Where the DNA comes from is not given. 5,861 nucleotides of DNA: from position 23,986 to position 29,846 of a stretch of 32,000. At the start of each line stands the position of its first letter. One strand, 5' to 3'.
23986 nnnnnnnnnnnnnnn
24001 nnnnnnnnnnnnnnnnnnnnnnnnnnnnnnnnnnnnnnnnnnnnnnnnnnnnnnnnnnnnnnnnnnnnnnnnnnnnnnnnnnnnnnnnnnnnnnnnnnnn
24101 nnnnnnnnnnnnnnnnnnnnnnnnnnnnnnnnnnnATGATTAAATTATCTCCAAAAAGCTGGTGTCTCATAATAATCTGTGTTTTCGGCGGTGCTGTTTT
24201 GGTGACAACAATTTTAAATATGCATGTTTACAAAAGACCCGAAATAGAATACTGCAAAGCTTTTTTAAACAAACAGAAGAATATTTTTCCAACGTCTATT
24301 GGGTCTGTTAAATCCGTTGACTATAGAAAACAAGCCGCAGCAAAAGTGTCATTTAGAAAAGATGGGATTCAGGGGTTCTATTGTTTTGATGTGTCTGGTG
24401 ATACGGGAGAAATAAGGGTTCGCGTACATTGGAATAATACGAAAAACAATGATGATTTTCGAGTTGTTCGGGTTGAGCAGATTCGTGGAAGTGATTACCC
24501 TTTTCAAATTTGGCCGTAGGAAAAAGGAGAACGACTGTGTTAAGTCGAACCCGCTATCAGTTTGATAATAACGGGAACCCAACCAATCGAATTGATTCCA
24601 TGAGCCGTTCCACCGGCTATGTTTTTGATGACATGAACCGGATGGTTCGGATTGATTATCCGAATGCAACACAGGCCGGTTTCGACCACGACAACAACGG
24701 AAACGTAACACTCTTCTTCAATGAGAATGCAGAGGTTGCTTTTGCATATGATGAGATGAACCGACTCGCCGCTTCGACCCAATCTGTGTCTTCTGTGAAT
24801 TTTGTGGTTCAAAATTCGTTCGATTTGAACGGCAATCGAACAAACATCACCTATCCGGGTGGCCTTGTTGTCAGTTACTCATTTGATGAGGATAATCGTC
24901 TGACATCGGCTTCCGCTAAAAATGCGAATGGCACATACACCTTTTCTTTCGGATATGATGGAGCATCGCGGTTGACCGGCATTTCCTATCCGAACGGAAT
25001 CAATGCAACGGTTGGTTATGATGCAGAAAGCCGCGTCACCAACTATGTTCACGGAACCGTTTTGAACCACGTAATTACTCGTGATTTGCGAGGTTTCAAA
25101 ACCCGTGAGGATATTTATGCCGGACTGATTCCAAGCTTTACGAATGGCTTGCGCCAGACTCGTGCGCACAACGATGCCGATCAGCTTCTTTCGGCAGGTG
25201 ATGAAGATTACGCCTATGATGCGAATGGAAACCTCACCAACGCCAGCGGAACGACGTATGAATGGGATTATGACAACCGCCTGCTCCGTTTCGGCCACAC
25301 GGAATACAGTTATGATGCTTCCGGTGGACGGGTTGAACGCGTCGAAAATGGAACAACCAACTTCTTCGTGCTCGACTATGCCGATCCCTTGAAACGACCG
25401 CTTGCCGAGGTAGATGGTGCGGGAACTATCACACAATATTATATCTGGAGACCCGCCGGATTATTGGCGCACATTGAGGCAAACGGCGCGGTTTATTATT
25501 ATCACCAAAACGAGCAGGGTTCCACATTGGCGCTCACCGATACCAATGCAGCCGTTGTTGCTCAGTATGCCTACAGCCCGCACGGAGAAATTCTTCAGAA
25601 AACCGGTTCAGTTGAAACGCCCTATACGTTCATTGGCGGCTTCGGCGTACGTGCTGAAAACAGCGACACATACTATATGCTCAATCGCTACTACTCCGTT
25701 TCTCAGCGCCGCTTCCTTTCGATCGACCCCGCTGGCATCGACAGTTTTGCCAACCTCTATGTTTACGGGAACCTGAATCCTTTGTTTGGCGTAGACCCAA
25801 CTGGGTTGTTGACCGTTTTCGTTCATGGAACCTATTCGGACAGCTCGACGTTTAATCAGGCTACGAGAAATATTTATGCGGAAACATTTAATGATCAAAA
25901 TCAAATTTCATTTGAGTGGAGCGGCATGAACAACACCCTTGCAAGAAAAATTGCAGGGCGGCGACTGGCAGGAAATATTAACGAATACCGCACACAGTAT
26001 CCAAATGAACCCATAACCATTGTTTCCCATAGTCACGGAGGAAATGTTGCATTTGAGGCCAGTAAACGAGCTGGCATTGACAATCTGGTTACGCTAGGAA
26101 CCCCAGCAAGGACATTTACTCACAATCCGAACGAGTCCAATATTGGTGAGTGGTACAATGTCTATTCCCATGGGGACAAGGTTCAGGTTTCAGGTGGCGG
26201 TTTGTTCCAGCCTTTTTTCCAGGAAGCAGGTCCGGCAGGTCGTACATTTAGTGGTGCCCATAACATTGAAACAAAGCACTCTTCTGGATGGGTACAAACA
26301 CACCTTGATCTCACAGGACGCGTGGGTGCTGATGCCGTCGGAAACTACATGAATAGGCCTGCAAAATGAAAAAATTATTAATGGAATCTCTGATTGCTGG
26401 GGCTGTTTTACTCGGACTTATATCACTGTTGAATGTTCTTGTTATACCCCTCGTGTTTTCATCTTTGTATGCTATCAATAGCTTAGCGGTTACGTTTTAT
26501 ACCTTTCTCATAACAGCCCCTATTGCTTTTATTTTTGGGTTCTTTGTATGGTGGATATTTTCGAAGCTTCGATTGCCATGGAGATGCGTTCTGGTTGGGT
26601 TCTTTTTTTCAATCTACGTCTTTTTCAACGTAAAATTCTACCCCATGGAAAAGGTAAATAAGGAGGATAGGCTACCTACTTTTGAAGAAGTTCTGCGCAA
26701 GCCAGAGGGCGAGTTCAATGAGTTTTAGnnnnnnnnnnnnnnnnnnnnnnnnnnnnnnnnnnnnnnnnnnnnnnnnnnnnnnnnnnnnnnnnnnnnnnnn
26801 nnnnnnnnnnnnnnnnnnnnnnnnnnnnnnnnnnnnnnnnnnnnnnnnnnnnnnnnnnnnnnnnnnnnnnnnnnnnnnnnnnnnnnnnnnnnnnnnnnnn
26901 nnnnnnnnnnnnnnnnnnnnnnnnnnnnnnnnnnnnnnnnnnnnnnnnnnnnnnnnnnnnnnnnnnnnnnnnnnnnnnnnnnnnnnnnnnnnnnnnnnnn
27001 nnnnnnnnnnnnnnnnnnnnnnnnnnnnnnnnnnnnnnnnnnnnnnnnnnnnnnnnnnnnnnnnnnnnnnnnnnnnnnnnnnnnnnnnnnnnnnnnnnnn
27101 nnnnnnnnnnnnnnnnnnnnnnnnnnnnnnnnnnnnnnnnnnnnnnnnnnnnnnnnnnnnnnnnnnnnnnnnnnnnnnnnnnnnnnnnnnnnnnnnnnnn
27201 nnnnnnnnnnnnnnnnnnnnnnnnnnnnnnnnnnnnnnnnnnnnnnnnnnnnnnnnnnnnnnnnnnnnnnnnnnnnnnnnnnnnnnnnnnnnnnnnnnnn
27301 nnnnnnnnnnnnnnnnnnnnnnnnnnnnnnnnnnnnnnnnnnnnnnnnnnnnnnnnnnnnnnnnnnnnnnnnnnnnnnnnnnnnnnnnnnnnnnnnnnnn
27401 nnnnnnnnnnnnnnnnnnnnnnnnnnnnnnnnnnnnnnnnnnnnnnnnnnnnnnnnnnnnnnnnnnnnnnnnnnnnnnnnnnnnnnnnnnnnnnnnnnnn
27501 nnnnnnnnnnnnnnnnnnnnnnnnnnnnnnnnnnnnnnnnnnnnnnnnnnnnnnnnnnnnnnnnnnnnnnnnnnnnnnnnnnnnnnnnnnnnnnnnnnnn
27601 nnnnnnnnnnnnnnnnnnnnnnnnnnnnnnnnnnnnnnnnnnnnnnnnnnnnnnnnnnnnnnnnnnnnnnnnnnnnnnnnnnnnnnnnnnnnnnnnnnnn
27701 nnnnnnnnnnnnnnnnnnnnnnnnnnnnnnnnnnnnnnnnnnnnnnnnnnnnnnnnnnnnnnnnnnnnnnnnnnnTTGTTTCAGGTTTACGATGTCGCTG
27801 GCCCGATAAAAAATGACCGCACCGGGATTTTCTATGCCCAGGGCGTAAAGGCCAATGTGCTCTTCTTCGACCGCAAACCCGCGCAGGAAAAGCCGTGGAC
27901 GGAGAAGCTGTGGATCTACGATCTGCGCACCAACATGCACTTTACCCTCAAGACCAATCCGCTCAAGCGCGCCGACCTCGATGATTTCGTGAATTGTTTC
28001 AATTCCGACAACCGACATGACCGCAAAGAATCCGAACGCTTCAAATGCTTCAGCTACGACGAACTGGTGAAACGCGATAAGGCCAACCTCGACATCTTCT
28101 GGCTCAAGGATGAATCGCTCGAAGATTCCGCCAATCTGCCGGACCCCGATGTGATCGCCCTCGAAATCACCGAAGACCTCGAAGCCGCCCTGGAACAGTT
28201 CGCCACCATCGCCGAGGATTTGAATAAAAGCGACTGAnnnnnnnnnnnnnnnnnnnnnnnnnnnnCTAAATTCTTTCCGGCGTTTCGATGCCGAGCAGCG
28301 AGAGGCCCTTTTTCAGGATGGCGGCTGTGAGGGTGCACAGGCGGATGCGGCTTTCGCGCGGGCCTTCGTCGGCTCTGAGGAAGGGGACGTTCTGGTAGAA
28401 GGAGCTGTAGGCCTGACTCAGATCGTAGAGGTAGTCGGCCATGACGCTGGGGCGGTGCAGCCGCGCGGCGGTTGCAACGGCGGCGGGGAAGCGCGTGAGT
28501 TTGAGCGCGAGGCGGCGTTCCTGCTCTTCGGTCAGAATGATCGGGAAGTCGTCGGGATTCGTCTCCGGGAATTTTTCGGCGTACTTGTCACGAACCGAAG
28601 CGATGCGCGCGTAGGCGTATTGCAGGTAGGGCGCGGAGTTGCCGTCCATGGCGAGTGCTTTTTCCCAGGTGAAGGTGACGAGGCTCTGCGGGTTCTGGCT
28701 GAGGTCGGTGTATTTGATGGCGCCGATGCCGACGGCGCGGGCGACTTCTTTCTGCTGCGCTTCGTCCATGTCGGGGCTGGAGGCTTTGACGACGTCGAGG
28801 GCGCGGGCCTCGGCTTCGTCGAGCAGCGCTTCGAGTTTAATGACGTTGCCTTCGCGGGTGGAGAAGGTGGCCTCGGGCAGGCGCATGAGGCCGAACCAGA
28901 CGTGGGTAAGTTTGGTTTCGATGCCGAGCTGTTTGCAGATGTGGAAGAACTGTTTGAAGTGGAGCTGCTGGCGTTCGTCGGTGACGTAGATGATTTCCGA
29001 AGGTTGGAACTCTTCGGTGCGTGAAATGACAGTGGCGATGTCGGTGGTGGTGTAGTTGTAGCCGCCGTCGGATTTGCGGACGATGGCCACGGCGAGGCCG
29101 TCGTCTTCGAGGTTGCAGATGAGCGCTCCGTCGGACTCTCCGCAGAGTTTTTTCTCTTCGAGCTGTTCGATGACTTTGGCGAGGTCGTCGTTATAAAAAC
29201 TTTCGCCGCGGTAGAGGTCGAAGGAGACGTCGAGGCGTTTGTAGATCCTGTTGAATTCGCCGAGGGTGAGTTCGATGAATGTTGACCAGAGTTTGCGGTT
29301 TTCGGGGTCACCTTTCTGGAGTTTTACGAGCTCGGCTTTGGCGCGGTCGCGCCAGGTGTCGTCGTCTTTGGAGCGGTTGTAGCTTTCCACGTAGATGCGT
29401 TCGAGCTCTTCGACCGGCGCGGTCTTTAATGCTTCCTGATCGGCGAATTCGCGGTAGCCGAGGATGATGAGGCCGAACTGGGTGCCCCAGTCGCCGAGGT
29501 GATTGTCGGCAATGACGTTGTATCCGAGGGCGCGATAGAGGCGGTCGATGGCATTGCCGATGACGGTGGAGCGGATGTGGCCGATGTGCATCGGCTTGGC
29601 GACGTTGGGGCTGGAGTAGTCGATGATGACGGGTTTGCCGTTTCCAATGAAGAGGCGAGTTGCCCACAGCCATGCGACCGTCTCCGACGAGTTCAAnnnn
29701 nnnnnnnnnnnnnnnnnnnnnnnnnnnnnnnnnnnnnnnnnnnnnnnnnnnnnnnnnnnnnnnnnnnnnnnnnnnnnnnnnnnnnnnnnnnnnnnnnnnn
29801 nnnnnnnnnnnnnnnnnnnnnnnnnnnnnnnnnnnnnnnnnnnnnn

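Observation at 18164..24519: Sec-signal Rhs toxin with a transglutaminase-like N-domain and an unassigned glycine-zipper-rich C-terminal toxin plus anchored immunity protein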

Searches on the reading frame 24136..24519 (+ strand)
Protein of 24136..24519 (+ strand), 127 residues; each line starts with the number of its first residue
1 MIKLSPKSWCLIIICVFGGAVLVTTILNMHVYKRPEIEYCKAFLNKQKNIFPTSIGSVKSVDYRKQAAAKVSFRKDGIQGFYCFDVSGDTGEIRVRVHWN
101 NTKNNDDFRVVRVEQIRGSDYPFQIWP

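Call 3: search_protein_families(library=pfam, proteins=[window:24136-24519:+], max_evalue=0.01)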
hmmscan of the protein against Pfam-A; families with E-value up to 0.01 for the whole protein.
window:24136-24519:+ (127 aa): 0 families

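Call 6: search_protein_families(library=pfam, proteins=[window:24136-24519:+], max_evalue=10)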
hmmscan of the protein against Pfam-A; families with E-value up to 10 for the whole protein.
window:24136-24519:+ (127 aa): 2 families
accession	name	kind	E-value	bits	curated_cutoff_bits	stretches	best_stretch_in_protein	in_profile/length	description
PF20366.3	DUF6661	-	0.075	13.3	27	1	71-115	20-64/174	Family of unknown function (DUF6661)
PF05606.16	DUF777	-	0.18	12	25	1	40-68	24-50/135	Borrelia burgdorferi protein of unknown function (DUF777)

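Call 7: search_protein_families(library=ncbifam, proteins=[window:24136-24519:+], max_evalue=1)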
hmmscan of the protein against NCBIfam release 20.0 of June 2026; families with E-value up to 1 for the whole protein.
window:24136-24519:+ (127 aa): 0 families

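Call 85: search_solved_structures(query=A7, max_evalue=10)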
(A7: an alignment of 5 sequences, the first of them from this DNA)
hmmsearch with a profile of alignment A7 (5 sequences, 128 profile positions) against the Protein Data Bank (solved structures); distinct sequences matched with E-value up to 10: 2.
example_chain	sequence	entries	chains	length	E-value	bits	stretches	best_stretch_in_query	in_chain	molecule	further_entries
7upp_A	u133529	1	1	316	0.032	17.3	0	19-49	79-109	DHT03 protein A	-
7p4l_A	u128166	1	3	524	1.8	11.6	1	50-95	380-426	Fusexin1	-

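Call 86: search_protein_families(library=pfam, alignment_id=A7, max_evalue=1)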
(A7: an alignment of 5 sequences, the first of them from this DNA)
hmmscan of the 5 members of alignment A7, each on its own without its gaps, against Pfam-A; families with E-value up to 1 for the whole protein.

A. member 1, seq(127 aa): 2 families
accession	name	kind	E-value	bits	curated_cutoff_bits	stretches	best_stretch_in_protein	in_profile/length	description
PF20366.3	DUF6661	-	0.075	13.3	27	1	71-115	20-64/174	Family of unknown function (DUF6661)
PF05606.16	DUF777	-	0.18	12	25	1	40-68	24-50/135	Borrelia burgdorferi protein of unknown function (DUF777)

B. families by the number of members that match (of 5 scanned): 7 families
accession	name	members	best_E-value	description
PF08695.16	Coa1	2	6.7e-05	Cytochrome oxidase complex assembly protein 1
PF09134.16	Invasin_D3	1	0.0068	Invasin, domain 3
PF00379.29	Chitin_bind_4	1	0.067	Insect cuticle protein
PF20366.3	DUF6661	1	0.075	Family of unknown function (DUF6661)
PF19258.4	KxYKxGKxW_sig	1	0.17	KxYKxGKxW signal peptide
PF05606.16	DUF777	1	0.18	Borrelia burgdorferi protein of unknown function (DUF777)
PF19564.4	DUF6086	1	0.18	Family of unknown function (DUF6086)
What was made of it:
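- On Coa1 (PF08695) for the immunity protein: The window protein has no hit (calls 6, 86).
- Closest known: Coa1 / TIM21-like fold proteins. Different: The window's protein does not reach significance itself (calls 6, 86).
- The window's immunity protein has no direct Coa1 hit (calls 6, 86).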

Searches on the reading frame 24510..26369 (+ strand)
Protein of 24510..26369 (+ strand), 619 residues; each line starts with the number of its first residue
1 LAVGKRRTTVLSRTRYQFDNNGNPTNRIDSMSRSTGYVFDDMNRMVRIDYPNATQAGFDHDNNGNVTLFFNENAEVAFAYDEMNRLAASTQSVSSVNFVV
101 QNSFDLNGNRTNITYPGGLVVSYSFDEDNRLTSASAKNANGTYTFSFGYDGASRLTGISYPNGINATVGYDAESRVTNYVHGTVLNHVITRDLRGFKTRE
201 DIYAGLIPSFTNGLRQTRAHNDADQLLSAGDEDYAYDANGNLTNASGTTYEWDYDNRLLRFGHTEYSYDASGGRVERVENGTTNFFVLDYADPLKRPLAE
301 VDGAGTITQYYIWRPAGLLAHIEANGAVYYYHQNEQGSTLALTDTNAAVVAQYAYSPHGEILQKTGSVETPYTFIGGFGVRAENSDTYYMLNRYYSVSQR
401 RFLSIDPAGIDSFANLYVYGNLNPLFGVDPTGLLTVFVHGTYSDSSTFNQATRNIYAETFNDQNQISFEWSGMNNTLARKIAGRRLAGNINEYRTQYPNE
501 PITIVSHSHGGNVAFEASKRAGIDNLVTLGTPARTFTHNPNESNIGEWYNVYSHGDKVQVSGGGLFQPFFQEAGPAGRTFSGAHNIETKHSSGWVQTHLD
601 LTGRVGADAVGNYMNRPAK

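Call 3: search_protein_families(library=pfam, proteins=[window:24510-26369:+], max_evalue=0.01)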
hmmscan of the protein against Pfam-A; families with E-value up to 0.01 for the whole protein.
window:24510-26369:+ (619 aa): 2 families
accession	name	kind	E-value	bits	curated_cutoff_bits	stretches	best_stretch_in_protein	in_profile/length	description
PF05593.20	RHS_repeat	-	7.2e-20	71.3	22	1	104-135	1-32/38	RHS Repeat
PF24322.2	Tle3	-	1.6e-06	28.3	27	1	481-518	163-200/321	T6SS Tle3 phospholipase effector domain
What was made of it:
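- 24510..26369 (+): Orphan Rhs C-terminal fragment (433 aa of shell and core) carrying a different CT, an alpha/beta-hydrolase of the Tle3-like lipase type (about nt 25809-26366). RHS_repeat E 7e-20 and Tle3 28.3 bits against a cutoff of 27 (call 3).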

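Call 7: search_protein_families(library=ncbifam, proteins=[window:24510-26369:+], max_evalue=1)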
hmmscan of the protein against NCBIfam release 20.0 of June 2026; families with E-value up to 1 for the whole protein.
window:24510-26369:+ (619 aa): 3 families
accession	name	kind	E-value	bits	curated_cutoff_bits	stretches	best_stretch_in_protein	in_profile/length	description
NF041261.1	RHS_core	equivalog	3e-16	58.5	2000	3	13-179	599-761/1261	RHS element core protein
TIGR03696.1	Rhs_assc_core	domain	9.4e-14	51.7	32.5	1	355-433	1-76/76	RHS repeat-associated core domain-containing protein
TIGR01643.1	YD_repeat_2x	repeat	1.3e-08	35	15.8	1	149-177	1-29/42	YD repeat-containing protein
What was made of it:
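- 24510..26369 (+): Rhs_assc_core at 355-433 (call 7).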

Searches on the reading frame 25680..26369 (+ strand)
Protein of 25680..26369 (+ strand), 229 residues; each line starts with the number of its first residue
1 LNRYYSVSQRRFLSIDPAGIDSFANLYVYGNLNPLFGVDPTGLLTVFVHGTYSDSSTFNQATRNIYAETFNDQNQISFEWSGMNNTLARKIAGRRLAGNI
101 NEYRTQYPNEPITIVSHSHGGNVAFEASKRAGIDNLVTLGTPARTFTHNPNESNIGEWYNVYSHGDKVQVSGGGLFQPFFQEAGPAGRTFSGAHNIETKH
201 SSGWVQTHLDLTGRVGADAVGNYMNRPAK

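Call 6: search_protein_families(library=pfam, proteins=[window:25680-26369:+], max_evalue=10)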
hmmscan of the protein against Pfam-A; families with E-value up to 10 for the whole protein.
window:25680-26369:+ (229 aa): 10 families
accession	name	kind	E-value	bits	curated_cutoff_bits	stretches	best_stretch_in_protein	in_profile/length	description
PF24322.2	Tle3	-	1.1e-06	28.8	27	1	91-128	163-200/321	T6SS Tle3 phospholipase effector domain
PF05057.20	DUF676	-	0.0021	18.1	20.3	1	44-124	7-92/217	Putative serine esterase (DUF676)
PF12697.13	Abhydrolase_6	-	0.0024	19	26.3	1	46-141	2-93/217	Alpha/beta hydrolase family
PF07819.20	PGAP1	-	0.0031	17.7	24.3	1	104-145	85-131/233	PGAP1-like alpha/beta domain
PF12146.15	Hydrolase_4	-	0.028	14.1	27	1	100-131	66-97/239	Serine aminopeptidase, S33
PF00561.26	Abhydrolase_1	-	0.033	14.3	25.8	1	101-151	60-112/245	alpha/beta hydrolase fold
PF06259.18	Abhydrolase_8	-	0.05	13.7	20.5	1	80-148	79-149/178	Alpha/beta hydrolase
PF11187.14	Mbeg1-like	-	0.051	13.4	21.1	1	83-130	57-104/224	Mbeg1-like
PF05990.18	DUF900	-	0.11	12.4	20.5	1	44-134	21-118/232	Alpha/beta hydrolase of unknown function (DUF900)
PF00975.26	Thioesterase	-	0.23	12.1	26.4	1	100-130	56-86/226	Thioesterase domain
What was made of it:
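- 24510..26369 (+): Weaker alpha/beta-hydrolase hits (call 6).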

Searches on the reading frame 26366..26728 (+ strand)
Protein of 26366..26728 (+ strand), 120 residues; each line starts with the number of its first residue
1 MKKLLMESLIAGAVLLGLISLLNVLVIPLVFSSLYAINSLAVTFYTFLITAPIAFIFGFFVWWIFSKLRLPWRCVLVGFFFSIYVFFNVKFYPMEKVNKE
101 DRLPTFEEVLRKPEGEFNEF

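Call 3: search_protein_families(library=pfam, proteins=[window:26366-26728:+], max_evalue=0.01)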
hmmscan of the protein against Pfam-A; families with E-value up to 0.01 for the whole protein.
window:26366-26728:+ (120 aa): 0 families

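Call 6: search_protein_families(library=pfam, proteins=[window:26366-26728:+], max_evalue=10)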
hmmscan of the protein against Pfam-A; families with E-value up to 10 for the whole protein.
window:26366-26728:+ (120 aa): 2 families
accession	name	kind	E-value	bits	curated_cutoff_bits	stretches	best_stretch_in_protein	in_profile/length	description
PF02990.21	EMP70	-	0.55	9.2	27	1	5-98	418-513/517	Endomembrane protein 70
PF09843.14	DUF2070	-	3.5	6.3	30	1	14-88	72-145/561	Predicted membrane protein (DUF2070)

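Call 7: search_protein_families(library=ncbifam, proteins=[window:26366-26728:+], max_evalue=1)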
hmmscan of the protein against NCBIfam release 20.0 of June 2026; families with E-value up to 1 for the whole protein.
window:26366-26728:+ (120 aa): 1 family
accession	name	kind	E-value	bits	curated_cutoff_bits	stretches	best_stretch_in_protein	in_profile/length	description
TIGR02140.1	permease_CysW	equivalog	0.03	13.8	329.1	1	35-79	44-88/261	sulfate ABC transporter permease subunit CysW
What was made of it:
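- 26366..26728 (+): Multi-pass membrane protein, the probable immunity partner of the orphan lipase CT. Its start overlaps the orphan's stop. No family hit (calls 6, 7).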

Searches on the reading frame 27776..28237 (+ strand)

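Call 75: search_protein_families(library=pfam, proteins=[window:27776-28237:+], max_evalue=0.001)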
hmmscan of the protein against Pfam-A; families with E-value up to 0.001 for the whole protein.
window:27776-28237:+ (153 aa): 1 family
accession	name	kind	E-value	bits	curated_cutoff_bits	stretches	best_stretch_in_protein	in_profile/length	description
PF02384.22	N6_Mtase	-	8e-08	32.4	20.4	1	16-101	215-294/311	N-6 DNA Methylase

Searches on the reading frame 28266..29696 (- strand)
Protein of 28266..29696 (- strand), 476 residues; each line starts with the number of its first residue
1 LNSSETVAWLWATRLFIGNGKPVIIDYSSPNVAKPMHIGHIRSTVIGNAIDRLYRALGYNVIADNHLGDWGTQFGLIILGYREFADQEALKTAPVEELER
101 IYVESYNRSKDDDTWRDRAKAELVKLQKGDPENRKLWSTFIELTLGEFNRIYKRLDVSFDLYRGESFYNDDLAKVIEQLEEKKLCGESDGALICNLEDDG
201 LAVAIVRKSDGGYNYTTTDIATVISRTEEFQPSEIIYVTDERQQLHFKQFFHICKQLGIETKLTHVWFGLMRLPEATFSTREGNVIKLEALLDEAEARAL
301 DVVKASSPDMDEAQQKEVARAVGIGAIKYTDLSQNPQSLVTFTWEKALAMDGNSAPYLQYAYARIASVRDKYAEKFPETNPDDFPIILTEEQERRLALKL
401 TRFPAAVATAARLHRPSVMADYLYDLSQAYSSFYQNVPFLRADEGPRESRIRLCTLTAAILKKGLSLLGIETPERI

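Call 35: search_protein_families(library=pfam, proteins=[window:28266-29696:-], max_evalue=0.001)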
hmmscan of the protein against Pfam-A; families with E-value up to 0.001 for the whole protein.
window:28266-29696:- (476 aa): 2 families
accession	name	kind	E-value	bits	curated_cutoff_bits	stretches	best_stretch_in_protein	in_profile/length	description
PF00750.26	tRNA-synt_1d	-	1.6e-98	330.4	23.3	1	18-344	17-349/349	tRNA synthetases class I (R), catalytic domain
PF05746.21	DALR_1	-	3.2e-33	114.7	22.3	1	358-476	1-117/117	DALR anticodon binding domain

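Call 78: find_encoding_contigs(protein=window:28266-29696:-, flank=3000, max_places=3)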
Protein window:28266-29696:- (476 aa): no gene with exactly this product is on record in the collection.
